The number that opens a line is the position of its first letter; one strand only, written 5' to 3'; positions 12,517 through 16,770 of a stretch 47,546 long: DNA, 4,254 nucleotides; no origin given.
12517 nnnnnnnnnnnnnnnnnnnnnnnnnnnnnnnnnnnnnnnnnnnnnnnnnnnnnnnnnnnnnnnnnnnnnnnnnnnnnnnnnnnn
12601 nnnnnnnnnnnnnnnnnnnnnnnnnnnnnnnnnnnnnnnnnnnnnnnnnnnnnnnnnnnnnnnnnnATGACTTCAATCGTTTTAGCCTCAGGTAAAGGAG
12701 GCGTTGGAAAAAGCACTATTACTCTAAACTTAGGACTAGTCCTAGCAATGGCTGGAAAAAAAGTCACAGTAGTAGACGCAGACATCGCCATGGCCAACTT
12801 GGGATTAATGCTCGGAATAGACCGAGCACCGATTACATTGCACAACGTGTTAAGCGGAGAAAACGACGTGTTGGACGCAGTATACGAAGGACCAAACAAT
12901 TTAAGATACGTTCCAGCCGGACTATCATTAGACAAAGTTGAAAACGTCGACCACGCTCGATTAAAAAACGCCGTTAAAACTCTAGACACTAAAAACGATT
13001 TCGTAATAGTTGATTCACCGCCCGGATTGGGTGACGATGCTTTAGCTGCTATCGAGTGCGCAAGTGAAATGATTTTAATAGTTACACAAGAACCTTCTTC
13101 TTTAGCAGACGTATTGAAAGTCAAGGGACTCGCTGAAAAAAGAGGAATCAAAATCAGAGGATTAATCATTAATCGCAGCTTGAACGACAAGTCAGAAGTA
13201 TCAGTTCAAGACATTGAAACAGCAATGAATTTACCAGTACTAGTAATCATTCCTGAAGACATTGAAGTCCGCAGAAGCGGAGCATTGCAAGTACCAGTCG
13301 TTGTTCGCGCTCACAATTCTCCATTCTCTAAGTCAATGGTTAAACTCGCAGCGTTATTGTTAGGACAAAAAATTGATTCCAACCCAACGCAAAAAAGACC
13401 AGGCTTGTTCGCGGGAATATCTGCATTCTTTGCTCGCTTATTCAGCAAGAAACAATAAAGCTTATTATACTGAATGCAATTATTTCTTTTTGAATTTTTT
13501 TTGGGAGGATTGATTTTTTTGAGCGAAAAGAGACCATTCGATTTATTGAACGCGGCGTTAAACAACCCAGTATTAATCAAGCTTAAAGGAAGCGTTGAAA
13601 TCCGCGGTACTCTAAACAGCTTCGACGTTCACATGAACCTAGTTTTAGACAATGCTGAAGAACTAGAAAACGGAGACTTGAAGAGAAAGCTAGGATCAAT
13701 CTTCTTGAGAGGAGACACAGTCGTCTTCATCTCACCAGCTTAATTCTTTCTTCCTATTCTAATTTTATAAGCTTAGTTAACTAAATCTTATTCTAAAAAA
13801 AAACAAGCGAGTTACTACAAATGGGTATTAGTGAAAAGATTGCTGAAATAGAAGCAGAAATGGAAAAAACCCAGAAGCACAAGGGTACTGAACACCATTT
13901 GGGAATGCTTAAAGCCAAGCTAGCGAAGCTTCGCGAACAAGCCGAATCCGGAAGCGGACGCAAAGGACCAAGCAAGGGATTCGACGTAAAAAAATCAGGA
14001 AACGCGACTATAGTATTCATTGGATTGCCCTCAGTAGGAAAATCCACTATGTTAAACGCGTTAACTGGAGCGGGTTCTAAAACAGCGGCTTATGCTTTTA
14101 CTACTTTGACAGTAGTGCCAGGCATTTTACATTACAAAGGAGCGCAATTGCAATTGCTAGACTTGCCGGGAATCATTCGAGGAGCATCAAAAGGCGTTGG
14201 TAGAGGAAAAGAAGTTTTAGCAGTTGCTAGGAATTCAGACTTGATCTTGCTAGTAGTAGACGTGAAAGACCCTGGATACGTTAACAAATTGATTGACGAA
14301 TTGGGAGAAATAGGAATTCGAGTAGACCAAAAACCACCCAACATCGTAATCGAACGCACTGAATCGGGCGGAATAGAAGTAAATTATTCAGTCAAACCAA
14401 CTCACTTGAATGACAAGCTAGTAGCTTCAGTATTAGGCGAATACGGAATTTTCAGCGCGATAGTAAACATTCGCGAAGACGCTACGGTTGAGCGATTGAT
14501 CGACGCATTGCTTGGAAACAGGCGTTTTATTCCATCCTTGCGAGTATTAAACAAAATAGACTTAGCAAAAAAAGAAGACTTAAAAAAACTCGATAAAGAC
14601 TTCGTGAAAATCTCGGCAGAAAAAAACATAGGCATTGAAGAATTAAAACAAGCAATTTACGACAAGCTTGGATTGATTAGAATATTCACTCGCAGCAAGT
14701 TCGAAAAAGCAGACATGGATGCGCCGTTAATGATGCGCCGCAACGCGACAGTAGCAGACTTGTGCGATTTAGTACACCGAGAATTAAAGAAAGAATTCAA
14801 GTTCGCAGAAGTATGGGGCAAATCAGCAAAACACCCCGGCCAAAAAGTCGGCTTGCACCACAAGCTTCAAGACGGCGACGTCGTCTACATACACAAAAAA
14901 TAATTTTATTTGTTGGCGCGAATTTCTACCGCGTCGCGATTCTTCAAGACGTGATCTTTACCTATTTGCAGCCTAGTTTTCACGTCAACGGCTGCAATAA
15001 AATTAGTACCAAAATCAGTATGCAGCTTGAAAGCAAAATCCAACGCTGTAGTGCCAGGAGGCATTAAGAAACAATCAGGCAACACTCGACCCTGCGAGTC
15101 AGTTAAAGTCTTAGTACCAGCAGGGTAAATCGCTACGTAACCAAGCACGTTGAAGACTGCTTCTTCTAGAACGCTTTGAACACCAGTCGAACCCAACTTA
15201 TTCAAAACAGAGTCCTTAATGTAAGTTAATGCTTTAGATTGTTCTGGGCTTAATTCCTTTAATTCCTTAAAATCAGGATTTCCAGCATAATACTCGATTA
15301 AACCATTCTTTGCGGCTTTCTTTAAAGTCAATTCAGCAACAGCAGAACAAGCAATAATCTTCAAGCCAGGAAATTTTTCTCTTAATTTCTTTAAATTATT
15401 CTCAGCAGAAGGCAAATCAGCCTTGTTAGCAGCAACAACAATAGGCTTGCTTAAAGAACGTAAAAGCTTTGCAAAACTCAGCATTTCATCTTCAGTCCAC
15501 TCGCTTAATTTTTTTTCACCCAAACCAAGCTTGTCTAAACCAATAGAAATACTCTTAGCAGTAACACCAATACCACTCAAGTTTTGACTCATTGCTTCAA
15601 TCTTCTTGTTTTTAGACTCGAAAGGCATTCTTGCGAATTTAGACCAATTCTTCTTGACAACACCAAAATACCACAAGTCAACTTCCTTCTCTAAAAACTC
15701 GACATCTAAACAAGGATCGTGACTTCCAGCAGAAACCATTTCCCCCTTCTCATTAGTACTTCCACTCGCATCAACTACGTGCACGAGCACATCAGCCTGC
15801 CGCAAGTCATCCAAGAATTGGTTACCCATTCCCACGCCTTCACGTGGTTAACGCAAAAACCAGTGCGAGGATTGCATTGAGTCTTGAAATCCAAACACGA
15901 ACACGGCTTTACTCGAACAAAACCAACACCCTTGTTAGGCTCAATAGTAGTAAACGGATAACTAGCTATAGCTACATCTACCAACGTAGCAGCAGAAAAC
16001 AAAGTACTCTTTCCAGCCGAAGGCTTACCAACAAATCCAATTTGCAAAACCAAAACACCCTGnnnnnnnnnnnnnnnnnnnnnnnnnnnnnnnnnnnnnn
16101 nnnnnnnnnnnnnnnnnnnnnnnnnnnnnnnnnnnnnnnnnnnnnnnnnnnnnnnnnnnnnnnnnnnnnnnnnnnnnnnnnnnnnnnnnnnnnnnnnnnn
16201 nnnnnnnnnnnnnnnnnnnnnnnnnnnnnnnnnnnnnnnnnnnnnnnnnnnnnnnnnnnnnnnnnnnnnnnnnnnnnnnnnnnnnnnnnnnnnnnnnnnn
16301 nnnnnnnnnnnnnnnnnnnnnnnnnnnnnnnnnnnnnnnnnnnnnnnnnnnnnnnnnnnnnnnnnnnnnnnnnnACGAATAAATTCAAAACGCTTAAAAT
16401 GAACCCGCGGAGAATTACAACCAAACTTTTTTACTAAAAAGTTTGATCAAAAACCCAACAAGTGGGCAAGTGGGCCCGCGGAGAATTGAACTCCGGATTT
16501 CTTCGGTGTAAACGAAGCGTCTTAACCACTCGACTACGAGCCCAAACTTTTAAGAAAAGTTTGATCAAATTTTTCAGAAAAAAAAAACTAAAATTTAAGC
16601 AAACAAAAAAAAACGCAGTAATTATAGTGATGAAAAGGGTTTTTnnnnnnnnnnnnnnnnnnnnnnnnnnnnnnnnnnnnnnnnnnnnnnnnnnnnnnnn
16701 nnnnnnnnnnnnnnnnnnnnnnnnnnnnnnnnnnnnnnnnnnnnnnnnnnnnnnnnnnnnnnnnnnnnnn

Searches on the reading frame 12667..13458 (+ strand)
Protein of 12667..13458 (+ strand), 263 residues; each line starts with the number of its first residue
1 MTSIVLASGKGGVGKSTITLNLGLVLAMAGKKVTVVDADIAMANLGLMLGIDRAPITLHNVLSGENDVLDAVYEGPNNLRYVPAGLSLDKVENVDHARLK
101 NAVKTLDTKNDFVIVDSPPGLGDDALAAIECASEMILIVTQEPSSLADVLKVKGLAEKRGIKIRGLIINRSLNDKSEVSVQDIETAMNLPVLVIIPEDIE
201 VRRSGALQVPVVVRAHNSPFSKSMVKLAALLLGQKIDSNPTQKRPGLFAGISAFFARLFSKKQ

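Call 64: search_protein_families(library=pfam, proteins=[window:12667-13458:+], max_evalue=0.001)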
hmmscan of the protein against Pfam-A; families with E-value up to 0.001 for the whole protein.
window:12667-13458:+ (263 aa): 8 families
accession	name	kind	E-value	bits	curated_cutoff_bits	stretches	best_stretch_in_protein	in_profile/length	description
PF10609.15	ParA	-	2.4e-25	89.8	27.1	1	3-229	5-243/246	NUBPL iron-transfer P-loop NTPase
PF01656.29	CbiA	-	2.6e-20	73.1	25.4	1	4-207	1-121/125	CobQ/CobB/MinD/ParA nucleotide binding domain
PF13614.12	AAA_31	-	1.3e-19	71.3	27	1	2-145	2-153/177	AAA domain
PF00142.24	Fer4_NifH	-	1.2e-11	45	25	1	8-238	6-251/271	4Fe-4S iron sulfur cluster binding proteins, NifH/frxC family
PF09140.17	MipZ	-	8e-10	38.9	20.7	1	4-148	3-135/262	ATPase MipZ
PF06564.18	CBP_BcsQ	-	1e-08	35.4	21.3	1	1-228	1-230/234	Cellulose biosynthesis protein BcsQ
PF02374.21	ArsA_ATPase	-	2e-07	31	24.3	1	3-41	2-40/305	Anion-transporting ATPase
PF13500.12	AAA_26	-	1e-06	29.2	27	1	129-201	125-194/198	AAA domain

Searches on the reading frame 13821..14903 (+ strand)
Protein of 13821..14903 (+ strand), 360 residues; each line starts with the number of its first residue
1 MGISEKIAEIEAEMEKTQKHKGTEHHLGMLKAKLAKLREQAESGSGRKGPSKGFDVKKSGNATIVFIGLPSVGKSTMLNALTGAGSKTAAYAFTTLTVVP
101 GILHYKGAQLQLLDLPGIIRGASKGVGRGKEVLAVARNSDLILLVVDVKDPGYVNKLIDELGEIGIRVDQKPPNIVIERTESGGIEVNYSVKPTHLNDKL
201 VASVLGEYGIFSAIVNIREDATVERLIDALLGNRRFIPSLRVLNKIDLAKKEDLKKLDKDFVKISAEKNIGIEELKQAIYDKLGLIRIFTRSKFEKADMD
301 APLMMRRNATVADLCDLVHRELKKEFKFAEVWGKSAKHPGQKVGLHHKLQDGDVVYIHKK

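Call 48: search_protein_families(library=pfam, proteins=[window:13821-14903:+], max_evalue=0.01)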
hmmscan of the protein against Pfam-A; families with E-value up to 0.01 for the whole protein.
window:13821-14903:+ (360 aa): 8 families
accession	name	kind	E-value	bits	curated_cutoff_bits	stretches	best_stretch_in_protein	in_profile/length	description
PF16897.10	MMR_HSR1_Xtn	-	5.1e-32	110.4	35.2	1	182-285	1-106/106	C-terminal region of MMR_HSR1 domain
PF01926.29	MMR_HSR1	-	7.7e-25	87.6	21.9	1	63-177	1-111/113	50S ribosome-binding GTPase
PF02824.27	TGS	-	1.2e-14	54.5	22.2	1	298-359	12-60/60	TGS domain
PF02421.24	FeoB_N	-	2.5e-14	53.5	27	1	63-150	2-90/156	Ferrous iron transport protein B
PF00350.29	Dynamin_N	-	3.1e-07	31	27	0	64-84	1-21/168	Dynamin family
PF03193.22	RsgA_GTPase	-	2.8e-06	27.7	30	0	61-84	106-129/174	RsgA GTPase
PF12631.12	MnmE_helical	-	0.0013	19.3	40.1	1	20-283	64-134/211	MnmE helical domain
PF09439.16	SRPRB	-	0.003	17.4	25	1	62-120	4-58/178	Signal recognition particle receptor beta subunit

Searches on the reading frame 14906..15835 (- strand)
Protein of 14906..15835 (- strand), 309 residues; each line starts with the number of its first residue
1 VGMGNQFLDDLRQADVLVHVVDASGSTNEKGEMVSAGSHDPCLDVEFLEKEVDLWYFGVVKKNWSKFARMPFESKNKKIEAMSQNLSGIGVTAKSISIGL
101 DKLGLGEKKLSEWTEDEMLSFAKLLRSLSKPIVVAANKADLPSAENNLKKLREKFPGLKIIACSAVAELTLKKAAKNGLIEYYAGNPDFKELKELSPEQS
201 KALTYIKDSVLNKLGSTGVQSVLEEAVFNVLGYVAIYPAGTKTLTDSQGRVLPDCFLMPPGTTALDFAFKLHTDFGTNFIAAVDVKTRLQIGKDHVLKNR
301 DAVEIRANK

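Call 48: search_protein_families(library=pfam, proteins=[window:14906-15835:-], max_evalue=0.01)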
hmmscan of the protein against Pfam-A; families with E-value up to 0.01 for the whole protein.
window:14906-15835:- (309 aa): 2 families
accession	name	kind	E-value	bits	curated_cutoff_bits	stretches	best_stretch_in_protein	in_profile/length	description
PF08438.16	YGR210-like_G4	-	4.2e-33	114.4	24.7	1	135-238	1-105/108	Obg-like GTPase YGR210-like, G4 motif-containing domain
PF02824.27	TGS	-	3.5e-08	33.8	22.2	1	253-305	6-58/60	TGS domain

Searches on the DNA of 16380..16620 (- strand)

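Call 53: search_dna_similar(query=window:16380-16620:-, collection=phages, mode=distant, max_evalue=0.01)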
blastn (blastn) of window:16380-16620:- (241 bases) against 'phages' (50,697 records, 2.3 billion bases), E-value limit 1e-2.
Records with a match: 5; places in all: 5; records where one place covers at least 80% of the query: 0.
Best place of each record, by identity: 60-80% 5.
By first word of the organism name: Erwinia 3; Pseudomonas 2.
By host as written in the record: Erwinia amylovora 2; Pseudomonas aeruginosa PAO1 2; Erwinia amylovora ATCC 29780 1.
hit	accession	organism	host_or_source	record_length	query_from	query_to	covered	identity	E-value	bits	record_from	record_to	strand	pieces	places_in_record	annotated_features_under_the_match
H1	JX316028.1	Erwinia phage phiEaH2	Erwinia amylovora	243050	84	146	26%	77.8%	2e-3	48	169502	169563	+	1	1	none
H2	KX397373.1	Erwinia phage vB_EamM_Stratton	Erwinia amylovora ATCC 29780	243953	84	146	26%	77.8%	2e-3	48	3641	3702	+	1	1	tRNA-Glu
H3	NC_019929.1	Erwinia phage phiEaH2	Erwinia amylovora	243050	84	146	26%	77.8%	2e-3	48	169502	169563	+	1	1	none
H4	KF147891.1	Pseudomonas phage PaBG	Pseudomonas aeruginosa PAO1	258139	85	146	26%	77.4%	5e-3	46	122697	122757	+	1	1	tRNA-Asp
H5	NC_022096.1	Pseudomonas phage PaBG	Pseudomonas aeruginosa PAO1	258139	85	146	26%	77.4%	5e-3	46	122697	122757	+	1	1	tRNA-Asp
